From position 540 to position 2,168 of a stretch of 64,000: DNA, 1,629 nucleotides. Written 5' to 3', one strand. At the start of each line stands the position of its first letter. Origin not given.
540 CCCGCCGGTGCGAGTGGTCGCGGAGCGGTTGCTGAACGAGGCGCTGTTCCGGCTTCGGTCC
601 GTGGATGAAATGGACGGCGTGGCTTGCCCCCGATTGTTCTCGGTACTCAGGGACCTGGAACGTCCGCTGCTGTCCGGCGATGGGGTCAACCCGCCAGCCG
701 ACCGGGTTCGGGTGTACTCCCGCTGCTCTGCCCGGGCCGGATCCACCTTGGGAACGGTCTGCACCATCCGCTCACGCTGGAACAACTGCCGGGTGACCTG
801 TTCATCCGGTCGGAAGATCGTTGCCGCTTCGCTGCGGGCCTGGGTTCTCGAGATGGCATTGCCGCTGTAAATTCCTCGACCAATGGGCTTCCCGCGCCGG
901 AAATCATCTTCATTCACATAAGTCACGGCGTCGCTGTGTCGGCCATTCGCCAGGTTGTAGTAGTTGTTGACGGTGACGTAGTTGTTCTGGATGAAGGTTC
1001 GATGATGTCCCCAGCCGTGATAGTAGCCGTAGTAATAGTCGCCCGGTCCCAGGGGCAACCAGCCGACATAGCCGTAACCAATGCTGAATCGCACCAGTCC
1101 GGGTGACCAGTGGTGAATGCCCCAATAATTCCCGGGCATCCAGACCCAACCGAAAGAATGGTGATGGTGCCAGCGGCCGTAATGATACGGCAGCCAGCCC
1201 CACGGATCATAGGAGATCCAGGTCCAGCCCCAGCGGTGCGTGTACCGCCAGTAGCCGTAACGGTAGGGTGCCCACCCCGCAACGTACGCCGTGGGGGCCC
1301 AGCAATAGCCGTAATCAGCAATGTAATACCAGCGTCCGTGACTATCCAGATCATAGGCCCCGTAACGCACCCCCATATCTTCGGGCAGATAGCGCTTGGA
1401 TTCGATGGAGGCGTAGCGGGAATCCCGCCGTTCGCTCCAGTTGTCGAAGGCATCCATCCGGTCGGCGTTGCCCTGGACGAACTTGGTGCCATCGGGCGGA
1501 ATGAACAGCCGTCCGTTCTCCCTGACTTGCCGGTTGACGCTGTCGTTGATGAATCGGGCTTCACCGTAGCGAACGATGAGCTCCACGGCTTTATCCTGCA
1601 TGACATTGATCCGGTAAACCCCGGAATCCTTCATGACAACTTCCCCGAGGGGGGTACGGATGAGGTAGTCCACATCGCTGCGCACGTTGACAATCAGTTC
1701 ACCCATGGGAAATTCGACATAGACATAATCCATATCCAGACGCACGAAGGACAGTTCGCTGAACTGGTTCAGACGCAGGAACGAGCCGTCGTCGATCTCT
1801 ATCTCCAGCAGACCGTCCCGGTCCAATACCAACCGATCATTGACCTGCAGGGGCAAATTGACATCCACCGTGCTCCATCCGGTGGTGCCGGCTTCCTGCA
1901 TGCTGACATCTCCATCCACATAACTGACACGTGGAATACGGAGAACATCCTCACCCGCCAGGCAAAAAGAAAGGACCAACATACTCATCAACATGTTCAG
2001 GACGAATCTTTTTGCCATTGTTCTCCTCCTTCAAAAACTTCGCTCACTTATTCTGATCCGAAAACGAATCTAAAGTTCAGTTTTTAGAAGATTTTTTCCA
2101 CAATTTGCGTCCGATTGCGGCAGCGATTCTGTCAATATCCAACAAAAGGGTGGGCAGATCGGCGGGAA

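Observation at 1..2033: Long secreted W/Y/G/H-rich protein with an SR-protein-like tail, missing from the supplied ORF track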

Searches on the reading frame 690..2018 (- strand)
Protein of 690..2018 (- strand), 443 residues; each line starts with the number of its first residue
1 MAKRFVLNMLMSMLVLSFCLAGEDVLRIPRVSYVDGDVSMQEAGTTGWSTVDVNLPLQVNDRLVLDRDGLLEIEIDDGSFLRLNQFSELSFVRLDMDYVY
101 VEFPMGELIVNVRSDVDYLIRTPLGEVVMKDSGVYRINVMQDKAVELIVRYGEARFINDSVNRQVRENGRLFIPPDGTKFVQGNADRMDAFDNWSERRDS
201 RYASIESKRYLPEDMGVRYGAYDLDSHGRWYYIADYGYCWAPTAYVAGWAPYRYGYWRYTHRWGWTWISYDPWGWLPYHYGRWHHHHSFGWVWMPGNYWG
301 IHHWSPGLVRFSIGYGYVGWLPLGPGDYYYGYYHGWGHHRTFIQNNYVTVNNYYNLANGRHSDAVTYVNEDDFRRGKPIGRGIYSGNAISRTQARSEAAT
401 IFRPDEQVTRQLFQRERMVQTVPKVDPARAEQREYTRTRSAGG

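Call 7: find_homologous_proteins(query=window:690-2018:-)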
Query seq(443 aa) (443 aa): 420 proteins with E <= 0.001 among 4889 candidates; the best 120 are listed.
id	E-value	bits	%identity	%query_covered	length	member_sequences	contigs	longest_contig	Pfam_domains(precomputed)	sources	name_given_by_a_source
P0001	3.5e-176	605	60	100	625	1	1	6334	PF04773.19,PF20245.4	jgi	jgi:hypothetical protein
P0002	4.3e-168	578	57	100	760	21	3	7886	PF04773.19,PF20245.4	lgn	-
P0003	8.9e-167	574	58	100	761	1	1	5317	PF04773.19,PF20245.4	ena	-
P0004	2.3e-165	569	55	100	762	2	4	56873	PF20245.4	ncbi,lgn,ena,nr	ncbi:MAG: FecR domain-containing protein [Acidobacteria bacterium]|nr:FecR domain-containing protein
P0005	4.7e-165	568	55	100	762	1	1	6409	PF20245.4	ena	-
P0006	2.8e-164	566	56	99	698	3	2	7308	PF04773.19,PF20245.4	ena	-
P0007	8.4e-164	564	57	99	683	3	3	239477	PF04773.19,PF20245.4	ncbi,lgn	-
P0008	1.5e-160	553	54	100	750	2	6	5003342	PF20245.4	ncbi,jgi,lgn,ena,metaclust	metaclust:\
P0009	1.7e-160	553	54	100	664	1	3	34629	PF04773.19,PF20245.4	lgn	-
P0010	1.6e-129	451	58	78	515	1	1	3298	PF04773.19,PF20245.4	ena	-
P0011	1.6e-124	435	48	93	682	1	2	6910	PF20245.4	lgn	-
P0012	2.0e-123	431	51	81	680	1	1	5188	PF20245.4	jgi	-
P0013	1.3e-115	405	44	97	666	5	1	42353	PF04773.19,PF20245.4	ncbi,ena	-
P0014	1.5e-113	398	43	98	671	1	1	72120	PF20245.4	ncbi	-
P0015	3.7e-113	397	51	74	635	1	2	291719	PF04773.19,PF20245.4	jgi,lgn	-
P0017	6.4e-113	396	43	98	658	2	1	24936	PF04773.19,PF20245.4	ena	-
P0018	2.5e-111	391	44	93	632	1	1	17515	PF04773.19,PF20245.4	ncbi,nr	ncbi:MAG: FecR domain-containing protein [Acidobacteria bacterium]|nr:FecR domain-containing protein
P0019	3.9e-110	387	43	100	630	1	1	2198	PF04773.19,PF20245.4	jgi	jgi:hypothetical protein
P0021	4.0e-80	288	38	86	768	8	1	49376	PF04773.19,PF20245.4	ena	-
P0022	5.7e-80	288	40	87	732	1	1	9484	PF04773.19,PF20245.4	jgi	jgi:hypothetical protein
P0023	1.0e-79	287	40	72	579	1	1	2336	PF04773.19,PF20245.4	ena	-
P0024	2.1e-79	286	42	73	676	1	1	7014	PF04773.19,PF20245.4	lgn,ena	-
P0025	4.5e-79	285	41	73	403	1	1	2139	PF04773.19,PF20245.4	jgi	jgi:hypothetical protein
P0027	5.7e-79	284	43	69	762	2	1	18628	PF04773.19,PF20245.4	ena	-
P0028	2.7e-78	282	41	72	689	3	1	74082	PF04773.19,PF20245.4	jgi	jgi:hypothetical protein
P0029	4.1e-78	282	38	85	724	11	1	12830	PF04773.19,PF20245.4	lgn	-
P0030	7.6e-78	281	40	79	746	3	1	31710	PF04773.19,PF20245.4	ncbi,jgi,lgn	jgi:hypothetical protein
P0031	2.5e-77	279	39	86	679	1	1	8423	PF04773.19,PF20245.4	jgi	-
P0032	1.9e-76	276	39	84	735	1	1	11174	PF04773.19,PF20245.4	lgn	-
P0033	2.0e-76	276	41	74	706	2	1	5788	PF04773.19,PF20245.4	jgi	jgi:hypothetical protein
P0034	2.3e-76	276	41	72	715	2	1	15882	PF04773.19,PF20245.4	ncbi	-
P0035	1.0e-75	274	35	97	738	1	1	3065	PF04773.19,PF20245.4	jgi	jgi:hypothetical protein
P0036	1.3e-75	273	35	95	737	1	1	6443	PF04773.19,PF20245.4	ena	-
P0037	5.9e-75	271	39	76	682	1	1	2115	PF04773.19,PF20245.4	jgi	-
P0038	1.3e-74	270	37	94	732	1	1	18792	PF04773.19,PF20245.4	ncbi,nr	ncbi:MAG: FecR domain-containing protein [Acidobacteria bacterium]|nr:FecR domain-containing protein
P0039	1.1e-73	267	38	84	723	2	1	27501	PF04773.19,PF20245.4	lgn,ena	-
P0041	1.4e-73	267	38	84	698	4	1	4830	PF04773.19,PF20245.4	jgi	jgi:hypothetical protein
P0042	1.5e-73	266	42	70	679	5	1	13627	PF04773.19,PF20245.4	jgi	jgi:hypothetical protein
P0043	3.4e-73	265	40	76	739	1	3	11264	PF04773.19,PF20245.4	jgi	jgi:hypothetical protein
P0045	1.6e-71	260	39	77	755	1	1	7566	PF04773.19,PF20245.4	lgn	-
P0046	2.2e-71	259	40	74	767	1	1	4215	PF04773.19,PF20245.4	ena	-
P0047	2.3e-71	259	38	78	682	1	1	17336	PF04773.19,PF20245.4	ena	-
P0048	3.4e-71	259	39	74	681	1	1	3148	PF04773.19,PF20245.4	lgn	-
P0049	4.3e-71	258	38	74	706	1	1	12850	PF04773.19,PF20245.4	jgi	jgi:hypothetical protein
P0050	4.1e-70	255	37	83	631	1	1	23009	PF04773.19,PF20245.4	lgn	-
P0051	6.8e-70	254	39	75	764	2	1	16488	PF04773.19,PF20245.4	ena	-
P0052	6.8e-70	254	38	74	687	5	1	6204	PF04773.19,PF20245.4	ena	-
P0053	9.0e-70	254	40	72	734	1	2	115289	PF04773.19,PF20245.4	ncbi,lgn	-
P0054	1.2e-69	254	36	75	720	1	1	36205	PF04773.19,PF20245.4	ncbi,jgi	-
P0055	5.1e-69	252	43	63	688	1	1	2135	PF04773.19,PF20245.4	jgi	-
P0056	5.8e-68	248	41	70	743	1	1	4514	PF04773.19,PF20245.4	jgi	jgi:hypothetical protein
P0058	6.1e-66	241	37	72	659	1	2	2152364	PF04773.19,PF20245.4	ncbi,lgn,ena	-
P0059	4.2e-65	239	39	73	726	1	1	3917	PF04773.19,PF20245.4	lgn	-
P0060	8.4e-65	238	38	74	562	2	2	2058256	PF04773.19,PF20245.4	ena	-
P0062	1.3e-63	234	34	98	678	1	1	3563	PF04773.19,PF20245.4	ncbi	-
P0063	2.1e-63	233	34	95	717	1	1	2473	PF04773.19,PF20245.4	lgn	-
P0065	1.3e-62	230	34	99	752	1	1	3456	PF04773.19,PF20245.4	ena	-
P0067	4.2e-62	229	37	80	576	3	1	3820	PF04773.19,PF20245.4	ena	-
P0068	3.4e-61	226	33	95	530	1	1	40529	PF04773.19,PF20245.4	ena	-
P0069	3.7e-61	226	37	85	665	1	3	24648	PF04773.19,PF20245.4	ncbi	-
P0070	6.9e-61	225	33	91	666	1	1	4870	PF04773.19,PF20245.4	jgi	jgi:hypothetical protein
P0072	2.5e-59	220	35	84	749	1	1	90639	PF04773.19,PF20245.4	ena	-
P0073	2.6e-59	220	37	84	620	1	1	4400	PF04773.19,PF20245.4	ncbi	-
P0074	3.1e-59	219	34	89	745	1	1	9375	PF04773.19,PF20245.4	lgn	-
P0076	3.0e-58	216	37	82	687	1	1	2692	PF04773.19,PF20245.4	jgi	jgi:hypothetical protein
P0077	4.8e-58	215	33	80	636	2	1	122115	PF04773.19,PF20245.4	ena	-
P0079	1.2e-57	214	33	84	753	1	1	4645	PF04773.19,PF20245.4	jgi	jgi:hypothetical protein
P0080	2.3e-57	213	33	96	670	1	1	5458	PF04773.19,PF20245.4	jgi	jgi:hypothetical protein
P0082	2.7e-57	213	35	87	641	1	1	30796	PF04773.19,PF20245.4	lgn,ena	-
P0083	3.6e-57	212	33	93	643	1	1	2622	PF04773.19,PF20245.4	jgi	jgi:hypothetical protein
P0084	4.2e-57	212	34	85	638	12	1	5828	PF04773.19,PF20245.4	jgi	-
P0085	7.9e-57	211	36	83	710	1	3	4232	PF04773.19,PF20245.4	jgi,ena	-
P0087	2.0e-56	210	35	99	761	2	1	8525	PF04773.19,PF20245.4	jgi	-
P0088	3.9e-56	209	34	84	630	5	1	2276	PF04773.19,PF20245.4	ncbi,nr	ncbi:MAG TPA: DUF6600 domain-containing protein, partial [Geobacteraceae bacterium]|nr:DUF6600 domai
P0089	4.7e-56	209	34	85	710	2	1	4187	PF04773.19,PF20245.4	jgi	jgi:hypothetical protein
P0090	8.1e-56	208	34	88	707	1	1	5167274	PF04773.19,PF20245.4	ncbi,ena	-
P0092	3.6e-55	206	34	83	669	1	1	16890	PF04773.19,PF20245.4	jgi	jgi:hypothetical protein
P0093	3.8e-55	206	32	98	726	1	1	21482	PF04773.19,PF20245.4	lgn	-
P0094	6.9e-55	205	36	72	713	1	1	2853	PF04773.19,PF20245.4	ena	-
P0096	9.9e-55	204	34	95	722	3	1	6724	PF04773.19,PF20245.4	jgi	jgi:hypothetical protein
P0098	2.1e-54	203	37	74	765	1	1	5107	PF04773.19,PF20245.4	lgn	-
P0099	2.6e-54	203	37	69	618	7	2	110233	PF04773.19,PF20245.4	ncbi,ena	-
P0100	3.7e-54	203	32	96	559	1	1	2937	PF04773.19,PF20245.4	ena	-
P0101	4.3e-54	202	32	95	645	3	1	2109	PF04773.19,PF20245.4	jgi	jgi:hypothetical protein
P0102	5.3e-54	202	35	83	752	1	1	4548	PF04773.19,PF20245.4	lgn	-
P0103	5.6e-54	202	34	88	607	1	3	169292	PF04773.19,PF20245.4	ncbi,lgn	-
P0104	5.7e-54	202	35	84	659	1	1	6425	PF04773.19,PF20245.4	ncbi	-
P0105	6.5e-54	202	32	86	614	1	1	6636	PF04773.19,PF20245.4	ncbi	ncbi:MAG: DUF6600 domain-containing protein [Betaproteobacteria bacterium]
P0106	6.6e-54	202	34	84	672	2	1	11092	PF04773.19,PF20245.4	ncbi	-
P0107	1.3e-53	201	31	91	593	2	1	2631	PF04773.19,PF20245.4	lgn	-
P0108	2.2e-53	200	36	73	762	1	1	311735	PF04773.19,PF20245.4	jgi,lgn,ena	-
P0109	2.8e-53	200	36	84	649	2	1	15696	PF04773.19,PF20245.4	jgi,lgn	jgi:hypothetical protein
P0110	3.2e-53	199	32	91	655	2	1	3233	PF04773.19,PF20245.4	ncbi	-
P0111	3.3e-53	199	35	81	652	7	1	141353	PF04773.19,PF20245.4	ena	-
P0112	3.8e-53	199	33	93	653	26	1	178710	PF04773.19,PF20245.4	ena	-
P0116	6.9e-53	198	32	98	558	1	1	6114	PF04773.19,PF20245.4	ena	-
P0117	1.7e-52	197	32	94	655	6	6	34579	PF04773.19,PF20245.4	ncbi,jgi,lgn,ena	jgi:hypothetical protein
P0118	2.1e-52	197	36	98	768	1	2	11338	PF04773.19,PF20245.4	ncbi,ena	-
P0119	2.2e-52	197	32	87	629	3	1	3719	PF04773.19,PF20245.4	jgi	jgi:hypothetical protein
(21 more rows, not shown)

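Call 20: find_encoding_contigs(protein=P0008, flank=8000, max_places=3)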
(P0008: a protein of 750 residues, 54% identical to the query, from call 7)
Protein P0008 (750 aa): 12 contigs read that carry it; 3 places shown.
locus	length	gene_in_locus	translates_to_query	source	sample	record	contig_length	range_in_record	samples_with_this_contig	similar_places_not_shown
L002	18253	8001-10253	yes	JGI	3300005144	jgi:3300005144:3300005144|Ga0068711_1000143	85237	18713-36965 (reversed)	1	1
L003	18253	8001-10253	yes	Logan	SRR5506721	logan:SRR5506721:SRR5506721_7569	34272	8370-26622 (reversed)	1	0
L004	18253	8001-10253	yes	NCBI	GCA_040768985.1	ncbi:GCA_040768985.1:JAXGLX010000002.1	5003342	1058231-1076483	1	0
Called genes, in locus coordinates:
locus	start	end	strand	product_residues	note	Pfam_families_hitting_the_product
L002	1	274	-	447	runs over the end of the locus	PF00005:ABC_tran, PF14524:Wzt_C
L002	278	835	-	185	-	PF04191:PEMT, PF01222:ERG4_ERG24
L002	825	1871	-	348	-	PF01075:Glyco_transf_9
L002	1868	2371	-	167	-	PF01467:CTP_transf_like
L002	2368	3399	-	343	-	PF00294:PfkB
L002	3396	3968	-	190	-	PF08645:PNK3P, PF00702:Hydrolase, PF13242:Hydrolase_like, PF13419:HAD_2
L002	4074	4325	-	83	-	PF08281:Sigma70_r4_2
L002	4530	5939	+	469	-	PF03448:MgtE_N, PF00571:CBS, PF01769:MgtE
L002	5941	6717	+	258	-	PF11967:RecO_N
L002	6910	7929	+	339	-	PF00793:DAHP_synth_1, PF03102:NeuB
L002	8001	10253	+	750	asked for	PF20245:DUF6600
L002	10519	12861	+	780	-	PF03739:LptF_LptG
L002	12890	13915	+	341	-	PF03706:LPG_synthase_TM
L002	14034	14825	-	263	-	PF01066:CDP-OH_P_transf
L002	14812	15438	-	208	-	PF02666:PS_Dcarbxylase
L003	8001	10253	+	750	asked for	PF20245:DUF6600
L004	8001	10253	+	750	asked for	PF20245:DUF6600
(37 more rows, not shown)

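Call 21: find_encoding_contigs(protein=P0007, flank=8000, max_places=2)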
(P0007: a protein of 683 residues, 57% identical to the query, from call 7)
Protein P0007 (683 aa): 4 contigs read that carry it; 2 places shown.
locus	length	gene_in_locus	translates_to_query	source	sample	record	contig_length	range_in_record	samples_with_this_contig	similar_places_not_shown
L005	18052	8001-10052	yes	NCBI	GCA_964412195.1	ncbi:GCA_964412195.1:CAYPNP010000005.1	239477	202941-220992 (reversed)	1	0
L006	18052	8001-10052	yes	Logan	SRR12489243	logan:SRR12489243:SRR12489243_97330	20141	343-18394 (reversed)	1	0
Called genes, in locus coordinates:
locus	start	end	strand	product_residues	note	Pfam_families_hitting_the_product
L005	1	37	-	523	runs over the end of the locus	-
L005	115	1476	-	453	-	PF00005:ABC_tran, PF14524:Wzt_C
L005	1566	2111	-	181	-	PF04191:PEMT (weak)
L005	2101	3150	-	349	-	PF01075:Glyco_transf_9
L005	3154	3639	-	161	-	PF01467:CTP_transf_like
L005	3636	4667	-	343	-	PF00294:PfkB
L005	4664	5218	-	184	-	PF08645:PNK3P, PF13344:Hydrolase_6 (weak), PF00702:Hydrolase, PF13419:HAD_2 (weak), PF13242:Hydrolase_like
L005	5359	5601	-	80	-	PF08281:Sigma70_r4_2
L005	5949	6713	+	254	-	PF11967:RecO_N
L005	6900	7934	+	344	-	PF00793:DAHP_synth_1, PF03102:NeuB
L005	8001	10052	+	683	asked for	PF04773:FecR (weak), PF20245:DUF6600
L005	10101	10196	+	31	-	-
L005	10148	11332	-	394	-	PF13176:TPR_7 (faint), PF13428:TPR_14 (faint), PF14559:TPR_19 (weak), PF00578:AhpC-TSA, PF08534:Redoxin, PF00085:Thioredoxin (faint), PF13905:Thioredoxin_8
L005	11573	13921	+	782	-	PF03739:LptF_LptG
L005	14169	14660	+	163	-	PF01243:PNPOx_N, PF12900:Pyridox_ox_2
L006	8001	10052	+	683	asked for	PF04773:FecR (weak), PF20245:DUF6600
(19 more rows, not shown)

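Call 22: predict_structure(alignment_id=A1)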
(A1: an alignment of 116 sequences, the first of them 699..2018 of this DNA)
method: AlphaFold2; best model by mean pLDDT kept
length: 440 residues; sequences in the alignment: 116
mean_pLDDT: 87.8   pTM: 0.87
mean pLDDT of the five models: 87.8, 87.2, 86.5, 86.2, 85.7
residues with pLDDT >= 90: 323; 70-90: 60; 50-70: 20; < 50: 37
segments of 3 or more residues with pLDDT < 50: 336-349, 382-399, 438-440
pLDDT, mean of each block of 10 residues (from residue 1): 90 84 76 95 92 95 97 96 98 96 98 97 98 98 98 98 98 98 96 97 92 86 95 95 88 94 93 92 95 84 91 97 91 50 46 87 93 89 43 42 88 94 90 55
secondary structure, 60 per line:
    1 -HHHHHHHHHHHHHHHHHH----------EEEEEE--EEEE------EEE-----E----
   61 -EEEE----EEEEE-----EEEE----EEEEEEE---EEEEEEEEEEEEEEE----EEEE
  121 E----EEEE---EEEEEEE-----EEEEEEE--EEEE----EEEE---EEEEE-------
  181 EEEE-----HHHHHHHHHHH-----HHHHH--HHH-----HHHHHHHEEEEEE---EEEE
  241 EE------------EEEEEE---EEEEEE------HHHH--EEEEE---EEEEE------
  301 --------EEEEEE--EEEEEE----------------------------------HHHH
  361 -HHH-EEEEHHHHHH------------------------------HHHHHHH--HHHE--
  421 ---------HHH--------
elements in order: H2-19 E30-35 E38-41 E48-50 E62-65 E70-74 E80-83 E88-94 E98-112 E117-121 E126-129 E133-139 E145-151 E154-157 E162-165 E169-173 E181-184 H190-200 H206-210 H221-227 E228-233 E237-242 E255-260 E264-269 H276-279 E282-286 E290-294 E309-314 E317-322 H357-360 E366-369 H370-375 H406-412
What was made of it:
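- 1374..1952 (-): FecR-like all-beta domain, aa 23-215. AF2 pLDDT is above 90 (call 22).
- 984..1373 (-): DUF6600 module, aa 216-345 (Pfam match aa 223-326 = nt 1041-1352). It consists of four beta-hairpins with a 27-residue period and the signature G-x-W-x9-W-x-P-x6-8-W-x-P. It includes the lineage-specific His runs. Strands at 228-233/237-242, 255-260/264-269, 282-286/290-294 and 309-314/317-322 (call 22).
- Confident AF2 head, pLDDT 87.8, pTM 0.87 (call 22).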

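Call 24: find_encoding_contigs(protein=P0014, flank=7000, max_places=1)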
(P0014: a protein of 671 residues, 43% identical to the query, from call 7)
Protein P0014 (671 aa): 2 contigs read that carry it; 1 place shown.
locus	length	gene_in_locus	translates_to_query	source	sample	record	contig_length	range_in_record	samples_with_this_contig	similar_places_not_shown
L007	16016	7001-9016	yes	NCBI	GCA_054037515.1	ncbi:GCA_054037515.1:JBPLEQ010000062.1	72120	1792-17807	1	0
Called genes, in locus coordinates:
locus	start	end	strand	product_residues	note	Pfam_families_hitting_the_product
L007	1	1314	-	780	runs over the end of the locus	PF12895:ANAPC3 (faint), PF00069:Pkinase, PF07714:PK_Tyr_Ser-Thr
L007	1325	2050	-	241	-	PF00106:adh_short, PF13561:adh_short_C2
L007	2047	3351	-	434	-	PF01565:FAD_binding_4, PF04030:ALO (weak)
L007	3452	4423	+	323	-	PF03308:MeaB, PF07693:KAP_NTPase (weak), PF00009:GTP_EFTU (weak), PF02492:cobW (faint)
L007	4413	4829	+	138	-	PF00903:Glyoxalase, PF13669:Glyoxalase_4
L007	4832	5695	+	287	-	PF01048:PNP_UDP_1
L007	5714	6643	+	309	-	PF00294:PfkB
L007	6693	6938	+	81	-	-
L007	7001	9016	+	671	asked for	PF20245:DUF6600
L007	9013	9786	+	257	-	PF20094:GWxTD_dom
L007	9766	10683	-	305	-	PF00962:A_deaminase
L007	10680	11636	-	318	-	PF00392:GntR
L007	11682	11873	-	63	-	PF09723:Zn_ribbon_8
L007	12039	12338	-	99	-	-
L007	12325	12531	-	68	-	PF11127:YgaP-like_TM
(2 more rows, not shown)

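Call 25: find_encoding_contigs(protein=P0090, flank=7000, max_places=1)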
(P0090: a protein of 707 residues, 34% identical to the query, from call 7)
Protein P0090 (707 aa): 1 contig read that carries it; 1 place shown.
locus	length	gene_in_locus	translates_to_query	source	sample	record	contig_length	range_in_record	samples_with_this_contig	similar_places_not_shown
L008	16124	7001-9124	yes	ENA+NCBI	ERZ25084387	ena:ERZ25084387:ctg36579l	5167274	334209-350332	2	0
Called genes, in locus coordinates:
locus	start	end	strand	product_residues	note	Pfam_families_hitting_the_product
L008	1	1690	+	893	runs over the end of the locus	-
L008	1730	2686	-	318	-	PF03328:HpcH_HpaI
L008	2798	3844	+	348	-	PF00389:2-Hacid_dh (weak), PF02826:2-Hacid_dh_C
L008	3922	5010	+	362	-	-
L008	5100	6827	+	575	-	PF04773:FecR (weak), PF20245:DUF6600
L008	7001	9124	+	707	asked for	PF04773:FecR (weak), PF20245:DUF6600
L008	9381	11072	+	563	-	PF02776:TPP_enzyme_N, PF00205:TPP_enzyme_M, PF02775:TPP_enzyme_C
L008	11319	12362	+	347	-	-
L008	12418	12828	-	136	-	PF00903:Glyoxalase, PF13468:Glyoxalase_3, PF13669:Glyoxalase_4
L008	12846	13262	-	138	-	PF07883:Cupin_2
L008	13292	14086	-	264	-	PF00106:adh_short, PF08659:KR, PF13561:adh_short_C2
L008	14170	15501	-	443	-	-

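Call 27: fold_search(model_id=the predicted structure, library=pdb)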
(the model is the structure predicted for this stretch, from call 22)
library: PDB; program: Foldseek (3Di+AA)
matches with E <= 10: 493; with E <= 0.001: 4
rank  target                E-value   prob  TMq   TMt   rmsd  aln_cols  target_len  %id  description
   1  4m0h_B                7.5e-08  1.00  0.27  0.53   2.2       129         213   18  Crystal structure of a putative anti-sigma factor (BDI_1681) from Parabacteroides distasonis ATCC 8503 at 2.50 A resol (released 2013-10-16)
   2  4m0h_A                8.3e-08  1.00  0.27  0.52   2.2       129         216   18  Crystal structure of a putative anti-sigma factor (BDI_1681) from Parabacteroides distasonis ATCC 8503 at 2.50 A resol (released 2013-10-16)
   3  4m0n                  1.4e-07  1.00  0.27  0.53   2.2       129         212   17  Crystal structure of a putative anti-sigma factor (BDI_1681) from Parabacteroides distasonis ATCC 8503 at 1.65 A resolut (released 2013-10-16)
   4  6ovk_R                8.3e-06  1.00  0.27  0.53   2.8       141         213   11  Crystal Structure of the Pseudomonas capeferrum Anti-sigma Regulator PupR C-terminal Cell-surface Signaling Domain in  (released 2020-03-04)
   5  5ix9_MODEL_1_A        4.0e-03  1.00  0.14  0.72   2.7        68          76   18  Cell surface anchoring domain (released 2017-06-28)
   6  4lzf_A                4.0e-02  0.16  0.08  0.17  16.0       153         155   10  A novel domain in the microcephaly protein CPAP suggests a role in centriole architecture (released 2013-09-11)
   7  4bxp                  9.1e-02  0.09  0.07  0.14  18.1       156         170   10  Structure of the wild-type TCP10 domain of Danio rerio CPAP (released 2013-09-25)
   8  7onh_B                1.0e-01  0.12  0.11  0.14  15.9       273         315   10  Crystal structure of the computationally designed SAKe6BE-L3 protein (released 2022-12-14)
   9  4ld1                  1.1e-01  0.10  0.07  0.16  15.4       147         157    9  Structural analysis of the microcephaly protein CPAP G-box domain suggests a role in centriole elongation. (released 2013-09-04)
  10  4x33_B                1.1e-01  0.10  0.10  0.12  15.1       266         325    8  Structure of the Elongator cofactor complex Kti11/Kti13 at 1.45A (released 2015-01-21)
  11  2woz                  1.1e-01  0.08  0.09  0.12  15.9       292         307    8  The novel beta-propeller of the BTB-Kelch protein Krp1 provides the binding site for Lasp-1 that is necessary for pseudo (released 2009-09-01)
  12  1dkx_A                1.3e-01  0.05  0.09  0.13  16.9       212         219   11  THE SUBSTRATE BINDING DOMAIN OF DNAK IN COMPLEX WITH A SUBSTRATE PEPTIDE, DETERMINED FROM TYPE 1 SELENOMETHIONYL CRYST (released 1996-12-07)
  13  1ua8                  1.4e-01  0.06  0.08  0.15  15.9       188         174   12  Crystal structure of the lipoprotein localization factor, LolA (released 2003-07-15)
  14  7onh_A                1.5e-01  0.09  0.10  0.13  16.4       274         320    9  Crystal structure of the computationally designed SAKe6BE-L3 protein (released 2022-12-14)
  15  5wfv_A                1.5e-01  0.08  0.13  0.18  20.2       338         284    8  Kelch domain of human Keap1 bound to Nrf2 ETGE peptide (released 2018-09-19)
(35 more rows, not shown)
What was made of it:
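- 1374..1952 (-): Foldseek matches 4m0h/4m0n at E 7.5e-8 and PupR CCSSD 6ovk_R at E 8e-6 (call 27).
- On FecR/PupR periplasmic beta-domain fold: The query is a predicted model with pLDDT above 90 in this region (calls 22, 27).
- Closest known: FecR/PupR-type sigma regulators. Same: The N-terminal beta domain has the same predicted fold (Foldseek probability 1.00; call 27).
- FecR/PupR fold match (call 27). The N-domain has the FecR/PupR fold (call 27).
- Tried and rejected: The 5ix9 'cell surface anchoring domain' hit (E 4e-3, 68 columns; call 27) was considered too marginal to use.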
